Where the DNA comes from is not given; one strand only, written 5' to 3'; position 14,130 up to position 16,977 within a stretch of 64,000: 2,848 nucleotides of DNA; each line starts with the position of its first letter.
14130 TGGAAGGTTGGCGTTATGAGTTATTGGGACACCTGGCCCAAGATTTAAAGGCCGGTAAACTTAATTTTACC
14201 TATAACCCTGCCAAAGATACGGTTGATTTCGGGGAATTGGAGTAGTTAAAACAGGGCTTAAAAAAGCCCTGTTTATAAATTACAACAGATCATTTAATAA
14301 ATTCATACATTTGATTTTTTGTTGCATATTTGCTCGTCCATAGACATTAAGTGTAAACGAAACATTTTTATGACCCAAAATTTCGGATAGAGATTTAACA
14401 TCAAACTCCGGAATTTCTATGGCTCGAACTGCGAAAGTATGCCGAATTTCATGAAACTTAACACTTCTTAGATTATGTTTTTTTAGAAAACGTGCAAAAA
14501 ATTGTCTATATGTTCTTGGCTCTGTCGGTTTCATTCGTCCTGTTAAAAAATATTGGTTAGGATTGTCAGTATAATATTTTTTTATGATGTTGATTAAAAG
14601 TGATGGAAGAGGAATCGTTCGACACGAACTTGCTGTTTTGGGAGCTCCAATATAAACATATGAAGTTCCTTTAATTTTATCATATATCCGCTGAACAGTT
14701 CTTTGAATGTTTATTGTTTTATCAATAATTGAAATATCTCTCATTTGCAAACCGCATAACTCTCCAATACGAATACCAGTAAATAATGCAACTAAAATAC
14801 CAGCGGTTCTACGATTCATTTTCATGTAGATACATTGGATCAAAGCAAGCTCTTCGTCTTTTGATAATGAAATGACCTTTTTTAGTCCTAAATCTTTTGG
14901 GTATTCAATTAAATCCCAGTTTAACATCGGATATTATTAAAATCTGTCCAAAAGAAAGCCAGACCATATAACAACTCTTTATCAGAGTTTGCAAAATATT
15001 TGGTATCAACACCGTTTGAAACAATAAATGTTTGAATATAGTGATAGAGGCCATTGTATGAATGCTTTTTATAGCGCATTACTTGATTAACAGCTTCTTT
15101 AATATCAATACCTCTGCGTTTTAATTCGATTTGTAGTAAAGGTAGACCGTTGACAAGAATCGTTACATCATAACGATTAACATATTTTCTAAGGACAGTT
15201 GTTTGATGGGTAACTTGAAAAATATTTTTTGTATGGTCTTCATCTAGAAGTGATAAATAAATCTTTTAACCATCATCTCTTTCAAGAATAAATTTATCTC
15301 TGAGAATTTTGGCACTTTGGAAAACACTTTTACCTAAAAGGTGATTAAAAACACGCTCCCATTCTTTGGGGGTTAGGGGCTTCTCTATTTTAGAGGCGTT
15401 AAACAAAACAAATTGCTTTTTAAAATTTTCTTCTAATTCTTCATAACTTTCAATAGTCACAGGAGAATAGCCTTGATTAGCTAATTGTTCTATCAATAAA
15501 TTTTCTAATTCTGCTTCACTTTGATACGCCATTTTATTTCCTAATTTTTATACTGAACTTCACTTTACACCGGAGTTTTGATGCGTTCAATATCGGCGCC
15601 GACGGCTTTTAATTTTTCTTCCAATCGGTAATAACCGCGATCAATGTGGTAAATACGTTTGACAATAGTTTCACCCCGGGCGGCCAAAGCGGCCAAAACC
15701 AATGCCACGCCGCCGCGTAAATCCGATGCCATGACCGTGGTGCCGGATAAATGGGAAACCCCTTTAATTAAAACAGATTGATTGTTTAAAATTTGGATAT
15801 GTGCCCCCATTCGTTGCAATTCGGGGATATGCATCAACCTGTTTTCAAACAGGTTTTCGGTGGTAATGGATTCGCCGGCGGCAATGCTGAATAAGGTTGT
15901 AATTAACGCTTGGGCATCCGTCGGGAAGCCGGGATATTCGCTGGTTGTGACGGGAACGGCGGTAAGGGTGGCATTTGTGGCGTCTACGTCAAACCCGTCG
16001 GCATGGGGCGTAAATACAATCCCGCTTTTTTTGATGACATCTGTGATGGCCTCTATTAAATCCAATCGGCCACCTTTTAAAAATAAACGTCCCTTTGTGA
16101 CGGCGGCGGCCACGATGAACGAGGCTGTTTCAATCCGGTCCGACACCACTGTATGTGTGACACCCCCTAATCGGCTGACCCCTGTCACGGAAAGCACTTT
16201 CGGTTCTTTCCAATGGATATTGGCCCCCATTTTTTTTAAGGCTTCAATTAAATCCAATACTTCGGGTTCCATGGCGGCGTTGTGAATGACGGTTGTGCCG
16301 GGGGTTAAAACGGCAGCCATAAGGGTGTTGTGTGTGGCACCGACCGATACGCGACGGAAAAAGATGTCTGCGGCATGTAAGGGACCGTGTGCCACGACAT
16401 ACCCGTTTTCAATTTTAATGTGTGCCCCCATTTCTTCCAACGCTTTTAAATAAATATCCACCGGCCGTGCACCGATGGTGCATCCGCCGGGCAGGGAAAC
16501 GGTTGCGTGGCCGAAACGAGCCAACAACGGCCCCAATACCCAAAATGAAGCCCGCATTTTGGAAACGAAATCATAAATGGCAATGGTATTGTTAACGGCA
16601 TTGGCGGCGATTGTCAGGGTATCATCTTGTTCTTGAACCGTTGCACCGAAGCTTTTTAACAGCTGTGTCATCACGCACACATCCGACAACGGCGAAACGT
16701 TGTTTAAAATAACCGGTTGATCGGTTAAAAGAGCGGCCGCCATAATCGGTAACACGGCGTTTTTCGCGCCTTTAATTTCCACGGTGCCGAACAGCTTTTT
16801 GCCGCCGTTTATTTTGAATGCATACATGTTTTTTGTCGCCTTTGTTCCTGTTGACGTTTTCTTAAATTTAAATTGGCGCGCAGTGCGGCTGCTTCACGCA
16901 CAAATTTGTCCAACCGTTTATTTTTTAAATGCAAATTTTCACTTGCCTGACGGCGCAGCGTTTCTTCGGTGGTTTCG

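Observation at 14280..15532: Decayed type I restriction (hsdR) remnant fused to a catalytic-domain-only tyrosine recombinase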

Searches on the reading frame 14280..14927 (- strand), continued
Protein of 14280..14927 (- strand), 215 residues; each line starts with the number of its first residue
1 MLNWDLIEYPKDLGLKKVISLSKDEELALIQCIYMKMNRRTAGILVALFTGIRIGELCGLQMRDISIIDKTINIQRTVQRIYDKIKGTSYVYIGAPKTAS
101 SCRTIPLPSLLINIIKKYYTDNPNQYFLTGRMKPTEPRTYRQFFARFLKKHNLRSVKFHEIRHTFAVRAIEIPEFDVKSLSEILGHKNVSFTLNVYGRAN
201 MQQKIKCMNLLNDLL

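Call 18: find_encoding_contigs(protein=P0005, flank=10000, max_places=3)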
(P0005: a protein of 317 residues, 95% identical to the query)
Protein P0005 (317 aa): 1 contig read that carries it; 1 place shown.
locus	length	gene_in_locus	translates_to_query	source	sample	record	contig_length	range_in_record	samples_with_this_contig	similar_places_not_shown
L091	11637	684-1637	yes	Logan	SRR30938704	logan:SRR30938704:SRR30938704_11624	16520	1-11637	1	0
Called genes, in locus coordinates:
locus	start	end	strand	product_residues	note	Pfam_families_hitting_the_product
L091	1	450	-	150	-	?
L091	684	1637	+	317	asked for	PF14659:Phage_int_SAM_3, PF00589:Phage_integrase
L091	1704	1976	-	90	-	PF00216:Bac_DNA_binding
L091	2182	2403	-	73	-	-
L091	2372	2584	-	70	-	-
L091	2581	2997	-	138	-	-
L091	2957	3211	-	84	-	-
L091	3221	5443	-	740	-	PF24801:FNIII-A_GpJ, PF13550:Phage-tail_3 (weak)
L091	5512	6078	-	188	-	-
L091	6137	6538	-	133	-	PF00877:NLPC_P60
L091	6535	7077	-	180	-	PF08875:DUF1833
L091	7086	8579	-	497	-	PF21882:Gp53-like_C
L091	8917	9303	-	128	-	PF11149:DUF2924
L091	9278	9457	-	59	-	-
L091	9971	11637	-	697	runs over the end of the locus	PF12796:Ank_2, PF00023:Ank (weak), PF13606:Ank_3 (faint), PF13857:Ank_5 (weak), PF13637:Ank_4 (weak), PF13857:Ank_5 (weak), PF00023:Ank (weak)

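Call 19: find_encoding_contigs(protein=P0003, flank=10000, max_places=3)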
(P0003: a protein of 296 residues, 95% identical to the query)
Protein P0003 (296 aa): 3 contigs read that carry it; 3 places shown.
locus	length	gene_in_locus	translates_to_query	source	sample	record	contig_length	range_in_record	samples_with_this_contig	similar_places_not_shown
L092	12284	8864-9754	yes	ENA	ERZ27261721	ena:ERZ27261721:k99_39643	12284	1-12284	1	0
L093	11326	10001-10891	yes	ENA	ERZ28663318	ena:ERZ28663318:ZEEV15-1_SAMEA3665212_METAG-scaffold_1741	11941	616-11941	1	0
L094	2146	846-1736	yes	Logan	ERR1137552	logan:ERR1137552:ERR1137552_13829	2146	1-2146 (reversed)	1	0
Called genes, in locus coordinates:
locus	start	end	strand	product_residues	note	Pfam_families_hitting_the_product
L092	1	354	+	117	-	?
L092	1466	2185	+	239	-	PF14487:DarT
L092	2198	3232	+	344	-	PF01661:Macro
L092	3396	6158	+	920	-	PF04313:HSDR_N, PF00270:DEAD, PF04851:ResIII, PF18766:SWI2_SNF2, PF22679:T1R_D3-like, PF12008:EcoR124_C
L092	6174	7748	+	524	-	PF12161:HsdM_N, PF02384:N6_Mtase, PF07669:Eco57I (weak)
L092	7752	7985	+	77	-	-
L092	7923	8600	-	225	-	PF01420:Methylase_S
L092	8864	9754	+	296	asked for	PF00589:Phage_integrase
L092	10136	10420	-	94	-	-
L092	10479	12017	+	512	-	PF00239:Resolvase, PF07508:Recombinase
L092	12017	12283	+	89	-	?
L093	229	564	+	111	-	PF24203:Phage_ProQ_C_like (weak)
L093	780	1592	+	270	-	PF02384:N6_Mtase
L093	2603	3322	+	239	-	PF14487:DarT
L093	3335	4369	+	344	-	PF01661:Macro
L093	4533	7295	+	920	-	PF04313:HSDR_N, PF00270:DEAD, PF04851:ResIII, PF18766:SWI2_SNF2, PF22679:T1R_D3-like, PF12008:EcoR124_C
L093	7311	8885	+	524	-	PF12161:HsdM_N, PF02384:N6_Mtase, PF07669:Eco57I (weak)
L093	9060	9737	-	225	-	PF01420:Methylase_S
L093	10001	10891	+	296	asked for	PF00589:Phage_integrase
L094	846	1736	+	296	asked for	PF00589:Phage_integrase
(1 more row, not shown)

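Call 20: find_encoding_contigs(protein=P0001, flank=10000, max_places=3)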
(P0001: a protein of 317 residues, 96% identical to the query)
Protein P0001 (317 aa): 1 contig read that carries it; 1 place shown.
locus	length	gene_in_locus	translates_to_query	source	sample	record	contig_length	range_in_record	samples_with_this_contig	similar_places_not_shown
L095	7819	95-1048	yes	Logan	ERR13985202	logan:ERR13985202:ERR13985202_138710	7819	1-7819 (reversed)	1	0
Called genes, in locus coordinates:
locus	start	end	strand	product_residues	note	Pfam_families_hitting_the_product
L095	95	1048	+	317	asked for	PF14659:Phage_int_SAM_3, PF00589:Phage_integrase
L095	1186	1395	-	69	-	-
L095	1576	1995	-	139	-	-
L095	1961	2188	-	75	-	-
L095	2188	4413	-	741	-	PF24801:FNIII-A_GpJ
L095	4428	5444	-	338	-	PF17761:DUF1016_N, PF06250:YhcG_C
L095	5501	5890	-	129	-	PF00877:NLPC_P60 (weak)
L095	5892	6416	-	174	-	PF08875:DUF1833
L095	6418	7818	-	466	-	?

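Call 30: list_cluster_members(proteins=[P0121, window:14280-14927:-, window:15266-15532:-])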
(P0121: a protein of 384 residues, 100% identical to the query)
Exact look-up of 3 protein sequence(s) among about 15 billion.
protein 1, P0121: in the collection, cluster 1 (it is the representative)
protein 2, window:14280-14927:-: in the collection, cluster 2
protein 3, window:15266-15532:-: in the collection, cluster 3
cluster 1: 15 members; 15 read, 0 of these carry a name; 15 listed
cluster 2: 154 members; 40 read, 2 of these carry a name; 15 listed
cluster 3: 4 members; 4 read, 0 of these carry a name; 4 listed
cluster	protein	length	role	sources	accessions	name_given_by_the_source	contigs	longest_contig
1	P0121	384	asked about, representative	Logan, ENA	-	-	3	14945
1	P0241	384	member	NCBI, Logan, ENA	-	-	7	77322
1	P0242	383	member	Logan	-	-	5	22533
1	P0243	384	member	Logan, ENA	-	-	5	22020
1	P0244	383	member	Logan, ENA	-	-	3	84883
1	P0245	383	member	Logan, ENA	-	-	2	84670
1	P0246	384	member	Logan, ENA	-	-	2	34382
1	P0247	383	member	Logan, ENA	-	-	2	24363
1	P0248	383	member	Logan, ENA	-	-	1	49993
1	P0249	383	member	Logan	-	-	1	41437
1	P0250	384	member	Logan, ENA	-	-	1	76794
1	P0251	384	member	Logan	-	-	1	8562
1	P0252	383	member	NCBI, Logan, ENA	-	-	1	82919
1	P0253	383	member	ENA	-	-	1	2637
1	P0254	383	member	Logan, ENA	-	-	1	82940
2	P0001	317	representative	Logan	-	-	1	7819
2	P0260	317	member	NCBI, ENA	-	-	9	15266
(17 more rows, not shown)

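Call 49: search_protein_families(library=ncbifam, proteins=[window:14280-14927:-, P0001], max_evalue=0.00001)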
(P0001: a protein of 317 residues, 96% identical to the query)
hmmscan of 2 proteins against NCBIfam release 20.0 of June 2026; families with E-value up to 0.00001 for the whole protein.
window:14280-14927:- (215 aa): 5 families
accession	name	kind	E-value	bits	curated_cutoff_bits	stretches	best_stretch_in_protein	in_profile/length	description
NF040815.2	recomb_XerA_Arch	equivalog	1e-15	58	220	1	101-202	154-257/263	site-specific tyrosine recombinase/integron integrase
TIGR02224.1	recomb_XerC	equivalog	2.3e-13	50.2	335.15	1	39-205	128-283/295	tyrosine recombinase XerC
TIGR02225.1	recomb_XerD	equivalog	4e-09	36.2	329.6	1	38-198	123-273/290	site-specific tyrosine recombinase XerD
NF003462.0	PRK05084.1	equivalog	4.1e-09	35.6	267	0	130-209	278-354/360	tyrosine recombinase XerS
NF001399.0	PRK00283.1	subfamily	8.5e-09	35.1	279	1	10-198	111-282/300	tyrosine recombinase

P0001 (317 aa): 6 families
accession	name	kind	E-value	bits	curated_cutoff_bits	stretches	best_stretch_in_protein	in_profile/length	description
NF040815.2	recomb_XerA_Arch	equivalog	6.6e-21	75.1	220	2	40-179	27-151/263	site-specific tyrosine recombinase/integron integrase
TIGR02224.1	recomb_XerC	equivalog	3.6e-15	56.1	335.15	1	33-307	25-283/295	tyrosine recombinase XerC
TIGR02225.1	recomb_XerD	equivalog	1.1e-12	48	329.6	1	45-300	33-273/290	site-specific tyrosine recombinase XerD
NF001399.0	PRK00283.1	subfamily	4e-11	42.7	279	1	47-300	46-282/300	tyrosine recombinase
NF003462.0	PRK05084.1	equivalog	1.2e-08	34.1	267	1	139-310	194-353/360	tyrosine recombinase XerS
TIGR02249.1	integrase_gron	subfamily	1.5e-06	27.8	265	0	255-299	256-298/315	integron integrase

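Call 62: list_cluster_members(proteins=[P0017])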
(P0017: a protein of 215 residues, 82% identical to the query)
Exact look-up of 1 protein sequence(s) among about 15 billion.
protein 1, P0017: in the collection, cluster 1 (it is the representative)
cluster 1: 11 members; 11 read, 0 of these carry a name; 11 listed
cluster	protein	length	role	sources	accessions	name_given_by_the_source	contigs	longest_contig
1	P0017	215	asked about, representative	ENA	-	-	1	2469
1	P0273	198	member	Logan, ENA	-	-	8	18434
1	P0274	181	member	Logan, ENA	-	-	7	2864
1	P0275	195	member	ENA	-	-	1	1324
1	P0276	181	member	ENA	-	-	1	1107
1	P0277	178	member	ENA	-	-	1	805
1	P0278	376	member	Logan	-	-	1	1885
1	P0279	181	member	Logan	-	-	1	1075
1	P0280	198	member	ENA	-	-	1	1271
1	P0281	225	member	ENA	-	-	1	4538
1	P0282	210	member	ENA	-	-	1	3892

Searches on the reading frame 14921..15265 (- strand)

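Call 4: search_protein_families(library=pfam, proteins=[window:14921-15265:-], max_evalue=0.1)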
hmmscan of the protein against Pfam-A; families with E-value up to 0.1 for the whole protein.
window:14921-15265:- (114 aa): 1 family
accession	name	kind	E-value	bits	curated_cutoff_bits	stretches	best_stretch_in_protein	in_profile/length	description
PF04313.20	HSDR_N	-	1.9e-29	103.4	25.1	1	9-96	105-195/198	Type I restriction enzyme R protein N terminus (HSDR_N)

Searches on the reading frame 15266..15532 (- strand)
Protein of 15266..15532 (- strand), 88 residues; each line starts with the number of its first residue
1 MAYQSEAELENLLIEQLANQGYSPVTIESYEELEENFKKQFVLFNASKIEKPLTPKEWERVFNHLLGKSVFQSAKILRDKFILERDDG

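Call 4: search_protein_families(library=pfam, proteins=[window:15266-15532:-], max_evalue=0.1)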
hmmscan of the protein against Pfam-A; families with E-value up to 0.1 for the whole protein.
window:15266-15532:- (88 aa): 2 families
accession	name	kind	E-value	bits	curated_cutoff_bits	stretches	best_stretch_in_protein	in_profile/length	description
PF04313.20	HSDR_N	-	0.0014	19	25.1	1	3-75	1-80/198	Type I restriction enzyme R protein N terminus (HSDR_N)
PF20720.3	nSTAND3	-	0.088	12.9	27.2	0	11-62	35-92/155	Novel STAND NTPase 3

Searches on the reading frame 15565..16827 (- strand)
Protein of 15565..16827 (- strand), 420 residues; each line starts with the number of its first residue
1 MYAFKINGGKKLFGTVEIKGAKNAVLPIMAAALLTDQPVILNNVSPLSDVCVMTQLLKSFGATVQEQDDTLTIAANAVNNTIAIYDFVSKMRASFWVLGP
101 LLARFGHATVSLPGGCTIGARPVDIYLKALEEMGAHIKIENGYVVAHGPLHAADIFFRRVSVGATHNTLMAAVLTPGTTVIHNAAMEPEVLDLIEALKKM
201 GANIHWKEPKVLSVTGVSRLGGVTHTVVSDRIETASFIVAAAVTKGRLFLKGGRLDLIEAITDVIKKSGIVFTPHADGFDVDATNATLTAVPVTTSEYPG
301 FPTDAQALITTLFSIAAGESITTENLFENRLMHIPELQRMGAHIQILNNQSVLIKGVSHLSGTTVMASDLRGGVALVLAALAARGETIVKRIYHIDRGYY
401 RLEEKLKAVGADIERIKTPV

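Call 4: search_protein_families(library=pfam, proteins=[window:15565-16827:-], max_evalue=0.1)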
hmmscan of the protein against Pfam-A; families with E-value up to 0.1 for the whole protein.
window:15565-16827:- (420 aa): 1 family
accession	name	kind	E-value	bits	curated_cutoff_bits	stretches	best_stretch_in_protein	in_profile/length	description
PF00275.25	EPSP_synthase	-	1.1e-91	308.1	22.8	1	7-406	2-417/417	EPSP synthase (3-phosphoshikimate 1-carboxyvinyltransferase)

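Call 14: find_related_loci(query=window:15565-16827:-, collection=genome_contigs, flank=6000)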
Query window:15565-16827:- (420 aa) in genome_contigs; peptide patterns used: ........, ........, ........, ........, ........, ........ (x = any residue, [..] = any of these).
200 stretches matched a pattern; 105 encode a relative of the query (tblastn E <= 1e-3); the best 80 are kept; 80 distinct loci.
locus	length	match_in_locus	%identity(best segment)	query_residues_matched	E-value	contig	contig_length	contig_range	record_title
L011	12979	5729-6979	65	1-417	0e+0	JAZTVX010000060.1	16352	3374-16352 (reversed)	MAG: Alphaproteobacteria bacterium isolate T1900045336_YK20190025.MAGScoT_cleanbin_000012 SGB_6600_k141_665864, whole ge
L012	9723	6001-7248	64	1-416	0e+0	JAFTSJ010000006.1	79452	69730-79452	MAG: Alphaproteobacteria bacterium isolate RGIG4106 Roe_deer_Cecum.Co__c164238, whole genome shotgun sequence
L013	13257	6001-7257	66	1-419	0e+0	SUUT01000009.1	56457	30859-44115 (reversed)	MAG: Alphaproteobacteria bacterium isolate SIG53 NODE_13242_length_56457_cov_11.299077, whole genome shotgun sequence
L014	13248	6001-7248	66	1-416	0e+0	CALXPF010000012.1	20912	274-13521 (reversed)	MAG: uncultured Alphaproteobacteria bacterium isolate BRZ_FB__bin41 genome assembly, contig: BRZ_FB__NODE_3242_length_20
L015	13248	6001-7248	66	1-416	0e+0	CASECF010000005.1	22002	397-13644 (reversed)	uncultured Alphaproteobacteria bacterium isolate CO.O65.metabat-bins.242 genome assembly, contig: CO.O65.metabat-bins.24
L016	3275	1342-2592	64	1-417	0e+0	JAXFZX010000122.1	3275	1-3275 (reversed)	MAG: Pseudomonadota bacterium isolate CB4 bin31 ctg000507187, whole genome shotgun sequence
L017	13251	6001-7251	62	1-417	0e+0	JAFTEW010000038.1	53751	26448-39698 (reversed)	MAG: Alphaproteobacteria bacterium isolate RGIG3755 Roe_deer_Abomasum-1__c160447, whole genome shotgun sequence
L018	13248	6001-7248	64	1-416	0e+0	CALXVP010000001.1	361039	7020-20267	MAG: uncultured Alphaproteobacteria bacterium isolate BRZ_DT__bin56 genome assembly, contig: BRZ_DT__NODE_5_length_36103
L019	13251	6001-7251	64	1-417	6e-178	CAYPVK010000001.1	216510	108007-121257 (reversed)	MAG TPA_asm: uncultured Lactobacillales bacterium isolate SRP313737_co1_115 genome assembly, contig: NODE_38_length_2165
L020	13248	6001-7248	64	1-416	1e-175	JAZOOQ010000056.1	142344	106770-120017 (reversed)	MAG: Alphaproteobacteria bacterium isolate T1900045627_YK20190321.MAGScoT_cleanbin_000013 SGB_8036_k141_1937809, whole g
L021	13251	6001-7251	64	1-417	2e-175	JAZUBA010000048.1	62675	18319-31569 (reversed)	MAG: Alphaproteobacteria bacterium isolate T1900045318_YK20190007.MAGScoT_cleanbin_000005 SGB_6327_k141_1289748, whole g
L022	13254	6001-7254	64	1-418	3e-175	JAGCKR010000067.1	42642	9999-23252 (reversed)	MAG: Alphaproteobacteria bacterium isolate RGIG9879 Yak_Rectum-4__c980252, whole genome shotgun sequence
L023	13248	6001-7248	64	1-416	8e-175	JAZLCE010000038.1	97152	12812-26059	MAG: Alphaproteobacteria bacterium isolate T1900045053_TC20190046.MAGScoT_cleanbin_000005 SGB_4532_k141_3222435, whole g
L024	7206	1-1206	66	18-419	9e-175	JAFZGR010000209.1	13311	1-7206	MAG: Alphaproteobacteria bacterium isolate RGIG7750 Water_buffalos_Rectum-5__c545110, whole genome shotgun sequence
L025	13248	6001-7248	63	1-416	3e-172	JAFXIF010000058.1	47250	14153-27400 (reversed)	MAG: Alphaproteobacteria bacterium isolate RGIG6438 Sheep_Rectum.Co__c2981566, whole genome shotgun sequence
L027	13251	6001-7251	63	1-417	2e-167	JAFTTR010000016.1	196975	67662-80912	MAG: Alphaproteobacteria bacterium isolate RGIG4140 Roe_deer_Colon-1__c373438, whole genome shotgun sequence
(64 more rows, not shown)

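Call 25: search_protein_families(library=pfam, proteins=[L020:7345-8361:+, L020:8362-9870:+, L020:9875-11188:-, L027:7323-7940:+, L027:7941-9443:+, L027:9455-10732:-, L021:7260-8618:-, L021:8762-11956:-], max_evalue=0.001)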
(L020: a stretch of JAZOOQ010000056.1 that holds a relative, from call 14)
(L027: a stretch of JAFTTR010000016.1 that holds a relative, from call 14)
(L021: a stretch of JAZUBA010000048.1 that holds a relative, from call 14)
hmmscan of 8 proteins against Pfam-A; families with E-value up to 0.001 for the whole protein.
L020:7345-8361:+ (338 aa): 0 families

L020:8362-9870:+ (502 aa): 8 families
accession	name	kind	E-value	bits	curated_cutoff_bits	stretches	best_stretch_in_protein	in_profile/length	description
PF01078.27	Mg_chelatase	-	9.7e-95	316.3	20.3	1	188-390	1-203/207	Magnesium chelatase, subunit ChlI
PF13541.12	ChlI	-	2.7e-42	143.9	27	1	20-140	1-120/121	Subunit ChlI of Mg-chelatase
PF13335.12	Mg_chelatase_C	-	2e-27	96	26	1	399-495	1-94/94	Magnesium chelatase, subunit ChlI C-terminal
PF07728.20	AAA_5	-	3.3e-10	40.5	22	1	211-346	1-124/139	AAA domain (dynein-related subfamily)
PF00493.29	MCM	-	3.8e-10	39.7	23.3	1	203-350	51-178/224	MCM P-loop domain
PF00158.32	Sigma54_activat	-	1.4e-06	28.5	20.2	1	198-343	11-141/168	Sigma-54 interaction domain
PF00004.35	AAA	-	0.00026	21.9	21.2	0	212-309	1-73/131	ATPase family associated with various cellular activities (AAA)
PF20030.5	bpMoxR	-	0.00034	20.2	27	0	200-233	22-55/205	MoxR domain in the MoxR-vWA-beta-propeller ternary systems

L020:9875-11188:- (437 aa): 5 families
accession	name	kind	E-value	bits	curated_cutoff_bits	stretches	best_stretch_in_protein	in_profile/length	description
PF12796.13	Ank_2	-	1.2e-29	103.2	27.3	3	40-113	21-88/90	Ankyrin repeats (3 copies)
PF13606.12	Ank_3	-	3.4e-20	70.1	22.3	0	182-209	3-30/30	Ankyrin repeat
PF00023.36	Ank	-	9.6e-19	66.9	21.1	1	183-209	4-30/33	Ankyrin repeat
PF13637.12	Ank_4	-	5.3e-15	55.6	22.7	0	191-214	7-30/50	Ankyrin repeats (many copies)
PF13857.12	Ank_5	-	1.5e-14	54.3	27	0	177-209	12-44/56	Ankyrin repeats (many copies)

L027:7323-7940:+ (205 aa): 0 families

L027:7941-9443:+ (500 aa): 7 families
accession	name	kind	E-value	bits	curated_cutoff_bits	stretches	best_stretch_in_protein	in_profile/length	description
PF01078.27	Mg_chelatase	-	6.1e-98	326.7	20.3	1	188-390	1-203/207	Magnesium chelatase, subunit ChlI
PF13541.12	ChlI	-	7.4e-42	142.5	27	1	20-140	1-120/121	Subunit ChlI of Mg-chelatase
PF13335.12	Mg_chelatase_C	-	4.4e-29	101.3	26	1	400-496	1-94/94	Magnesium chelatase, subunit ChlI C-terminal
PF07728.20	AAA_5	-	3e-10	40.7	22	1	211-347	1-125/139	AAA domain (dynein-related subfamily)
PF00493.29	MCM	-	6.2e-09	35.7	23.3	1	204-350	52-178/224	MCM P-loop domain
PF00158.32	Sigma54_activat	-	2.1e-07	31.2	20.2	1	198-344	11-142/168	Sigma-54 interaction domain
PF00004.35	AAA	-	0.00072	20.4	21.2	0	212-306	1-70/131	ATPase family associated with various cellular activities (AAA)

L027:9455-10732:- (425 aa): 5 families
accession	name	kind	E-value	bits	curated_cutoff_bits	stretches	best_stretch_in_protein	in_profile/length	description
PF12796.13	Ank_2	-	2.1e-30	105.5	27.3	3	271-340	13-80/90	Ankyrin repeats (3 copies)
PF13606.12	Ank_3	-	1.5e-20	71.2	22.3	1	169-196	3-30/30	Ankyrin repeat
PF13857.12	Ank_5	-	3.2e-19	69.2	27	0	154-196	1-44/56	Ankyrin repeats (many copies)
PF00023.36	Ank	-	1.3e-17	63.3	21.1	1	170-196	4-30/33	Ankyrin repeat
PF13637.12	Ank_4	-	8.3e-13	48.6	22.7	0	151-188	13-50/50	Ankyrin repeats (many copies)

L021:7260-8618:- (452 aa): 5 families
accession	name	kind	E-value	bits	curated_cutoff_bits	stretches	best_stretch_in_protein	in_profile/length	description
PF12796.13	Ank_2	-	5.2e-30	104.3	27.3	4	133-233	1-86/90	Ankyrin repeats (3 copies)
PF00023.36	Ank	-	3e-22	77.9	21.1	0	164-186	4-27/33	Ankyrin repeat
PF13606.12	Ank_3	-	1.2e-20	71.6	22.3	0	130-156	3-29/30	Ankyrin repeat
PF13637.12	Ank_4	-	5e-15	55.7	22.7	1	135-182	3-50/50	Ankyrin repeats (many copies)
PF13857.12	Ank_5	-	1e-10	42.2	27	0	131-153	18-40/56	Ankyrin repeats (many copies)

L021:8762-11956:- (1064 aa): 0 families
